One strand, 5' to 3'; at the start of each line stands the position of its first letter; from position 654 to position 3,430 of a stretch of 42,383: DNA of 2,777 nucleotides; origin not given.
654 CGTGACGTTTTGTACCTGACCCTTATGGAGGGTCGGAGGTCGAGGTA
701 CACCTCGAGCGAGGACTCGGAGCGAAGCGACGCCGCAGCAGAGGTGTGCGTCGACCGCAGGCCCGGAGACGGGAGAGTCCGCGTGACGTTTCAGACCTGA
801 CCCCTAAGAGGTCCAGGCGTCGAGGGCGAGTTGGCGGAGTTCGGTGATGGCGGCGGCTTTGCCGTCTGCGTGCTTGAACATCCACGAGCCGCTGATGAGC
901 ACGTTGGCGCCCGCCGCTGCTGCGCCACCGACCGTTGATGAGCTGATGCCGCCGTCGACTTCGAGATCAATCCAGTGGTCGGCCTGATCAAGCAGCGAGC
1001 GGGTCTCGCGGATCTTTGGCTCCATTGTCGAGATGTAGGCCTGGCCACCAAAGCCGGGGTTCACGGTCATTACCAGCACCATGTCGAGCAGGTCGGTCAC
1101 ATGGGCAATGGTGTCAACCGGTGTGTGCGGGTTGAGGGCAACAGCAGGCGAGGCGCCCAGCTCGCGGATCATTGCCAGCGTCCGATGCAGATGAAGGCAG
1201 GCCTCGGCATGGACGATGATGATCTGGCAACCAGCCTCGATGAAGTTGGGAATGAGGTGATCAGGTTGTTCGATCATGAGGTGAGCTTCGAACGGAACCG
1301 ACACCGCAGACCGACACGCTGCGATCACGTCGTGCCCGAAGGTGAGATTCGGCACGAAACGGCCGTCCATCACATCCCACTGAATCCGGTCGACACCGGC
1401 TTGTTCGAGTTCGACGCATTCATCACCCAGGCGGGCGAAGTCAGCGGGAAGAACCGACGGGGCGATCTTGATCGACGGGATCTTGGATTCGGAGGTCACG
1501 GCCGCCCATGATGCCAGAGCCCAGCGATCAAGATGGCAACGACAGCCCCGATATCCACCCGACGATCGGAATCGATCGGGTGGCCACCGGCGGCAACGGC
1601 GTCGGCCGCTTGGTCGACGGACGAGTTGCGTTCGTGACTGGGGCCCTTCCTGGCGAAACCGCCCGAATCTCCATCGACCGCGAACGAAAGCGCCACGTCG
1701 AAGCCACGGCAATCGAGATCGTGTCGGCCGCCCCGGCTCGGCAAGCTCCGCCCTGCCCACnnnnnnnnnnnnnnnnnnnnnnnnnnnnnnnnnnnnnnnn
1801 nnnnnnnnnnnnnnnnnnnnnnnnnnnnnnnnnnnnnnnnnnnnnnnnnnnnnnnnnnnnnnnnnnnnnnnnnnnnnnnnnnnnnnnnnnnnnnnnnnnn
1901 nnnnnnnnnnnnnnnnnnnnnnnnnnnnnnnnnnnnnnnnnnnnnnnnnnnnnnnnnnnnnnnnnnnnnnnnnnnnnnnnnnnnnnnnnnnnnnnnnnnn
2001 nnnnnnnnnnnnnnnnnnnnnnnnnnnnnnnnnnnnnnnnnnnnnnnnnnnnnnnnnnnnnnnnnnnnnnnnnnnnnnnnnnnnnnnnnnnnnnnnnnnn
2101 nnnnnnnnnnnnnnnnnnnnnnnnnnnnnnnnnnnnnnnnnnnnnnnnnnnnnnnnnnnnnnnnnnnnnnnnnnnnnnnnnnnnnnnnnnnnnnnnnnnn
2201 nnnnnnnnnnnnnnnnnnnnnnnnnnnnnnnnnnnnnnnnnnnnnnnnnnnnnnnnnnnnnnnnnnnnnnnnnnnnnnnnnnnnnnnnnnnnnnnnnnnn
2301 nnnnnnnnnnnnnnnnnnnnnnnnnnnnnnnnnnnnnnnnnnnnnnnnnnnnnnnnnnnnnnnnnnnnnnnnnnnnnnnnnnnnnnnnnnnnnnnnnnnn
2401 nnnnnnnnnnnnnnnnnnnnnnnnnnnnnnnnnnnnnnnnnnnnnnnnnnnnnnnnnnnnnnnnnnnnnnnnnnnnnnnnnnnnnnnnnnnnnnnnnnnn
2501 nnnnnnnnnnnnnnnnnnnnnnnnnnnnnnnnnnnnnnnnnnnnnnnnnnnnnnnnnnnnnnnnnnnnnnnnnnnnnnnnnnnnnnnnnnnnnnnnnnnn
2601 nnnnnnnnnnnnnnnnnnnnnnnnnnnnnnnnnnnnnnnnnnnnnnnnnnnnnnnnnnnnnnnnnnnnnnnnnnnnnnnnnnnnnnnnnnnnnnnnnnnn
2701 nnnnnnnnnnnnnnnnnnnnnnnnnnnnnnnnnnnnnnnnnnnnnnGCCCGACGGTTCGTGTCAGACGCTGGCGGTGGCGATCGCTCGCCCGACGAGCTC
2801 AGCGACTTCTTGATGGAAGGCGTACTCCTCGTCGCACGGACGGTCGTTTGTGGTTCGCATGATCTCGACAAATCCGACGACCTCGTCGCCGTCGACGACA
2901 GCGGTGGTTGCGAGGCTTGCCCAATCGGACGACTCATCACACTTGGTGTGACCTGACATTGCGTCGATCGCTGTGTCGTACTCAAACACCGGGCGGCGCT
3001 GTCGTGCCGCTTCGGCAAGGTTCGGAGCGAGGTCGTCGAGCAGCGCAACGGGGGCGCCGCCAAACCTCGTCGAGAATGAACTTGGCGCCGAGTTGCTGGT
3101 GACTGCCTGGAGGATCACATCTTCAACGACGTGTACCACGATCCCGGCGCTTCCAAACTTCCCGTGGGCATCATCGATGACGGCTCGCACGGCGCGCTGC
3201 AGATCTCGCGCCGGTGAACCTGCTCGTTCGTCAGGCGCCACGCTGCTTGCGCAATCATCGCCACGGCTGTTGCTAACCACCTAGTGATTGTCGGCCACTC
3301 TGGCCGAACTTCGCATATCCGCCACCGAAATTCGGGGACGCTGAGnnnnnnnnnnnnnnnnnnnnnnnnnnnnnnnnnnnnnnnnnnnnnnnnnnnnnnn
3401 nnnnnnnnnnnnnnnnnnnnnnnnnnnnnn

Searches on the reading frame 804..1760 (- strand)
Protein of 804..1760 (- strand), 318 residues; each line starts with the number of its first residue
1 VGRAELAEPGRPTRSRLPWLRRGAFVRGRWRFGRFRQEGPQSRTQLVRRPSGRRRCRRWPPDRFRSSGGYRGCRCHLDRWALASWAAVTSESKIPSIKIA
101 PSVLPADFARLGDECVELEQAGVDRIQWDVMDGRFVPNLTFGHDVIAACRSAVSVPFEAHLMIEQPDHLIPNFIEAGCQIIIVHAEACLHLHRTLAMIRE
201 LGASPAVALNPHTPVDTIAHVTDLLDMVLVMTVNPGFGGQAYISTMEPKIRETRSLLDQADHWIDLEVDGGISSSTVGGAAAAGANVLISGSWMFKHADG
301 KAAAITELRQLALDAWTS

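Call 94: search_protein_families(library=pfam, proteins=[window:804-1760:-], max_evalue=0.00001)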
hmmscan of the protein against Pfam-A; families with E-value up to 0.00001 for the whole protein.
window:804-1760:- (318 aa): 1 family
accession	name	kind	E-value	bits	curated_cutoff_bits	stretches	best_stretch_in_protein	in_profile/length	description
PF00834.25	Ribul_P_3_epim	-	1.6e-69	233.8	21.1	1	98-295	1-198/198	Ribulose-phosphate 3 epimerase family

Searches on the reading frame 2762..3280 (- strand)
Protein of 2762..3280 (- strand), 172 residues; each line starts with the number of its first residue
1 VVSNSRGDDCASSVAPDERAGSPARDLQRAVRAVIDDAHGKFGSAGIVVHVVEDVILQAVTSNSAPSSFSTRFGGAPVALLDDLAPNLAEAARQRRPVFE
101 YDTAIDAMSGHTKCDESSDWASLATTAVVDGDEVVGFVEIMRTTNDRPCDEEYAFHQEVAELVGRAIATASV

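Call 66: search_protein_families(library=pfam, proteins=[window:2762-3280:-], max_evalue=0.00001)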
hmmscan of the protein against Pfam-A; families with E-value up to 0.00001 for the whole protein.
window:2762-3280:- (172 aa): 1 family
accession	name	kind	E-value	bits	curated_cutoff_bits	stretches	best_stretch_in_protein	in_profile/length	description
PF13185.12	GAF_2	-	4.7e-08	33.8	28.6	1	24-168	1-136/136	GAF domain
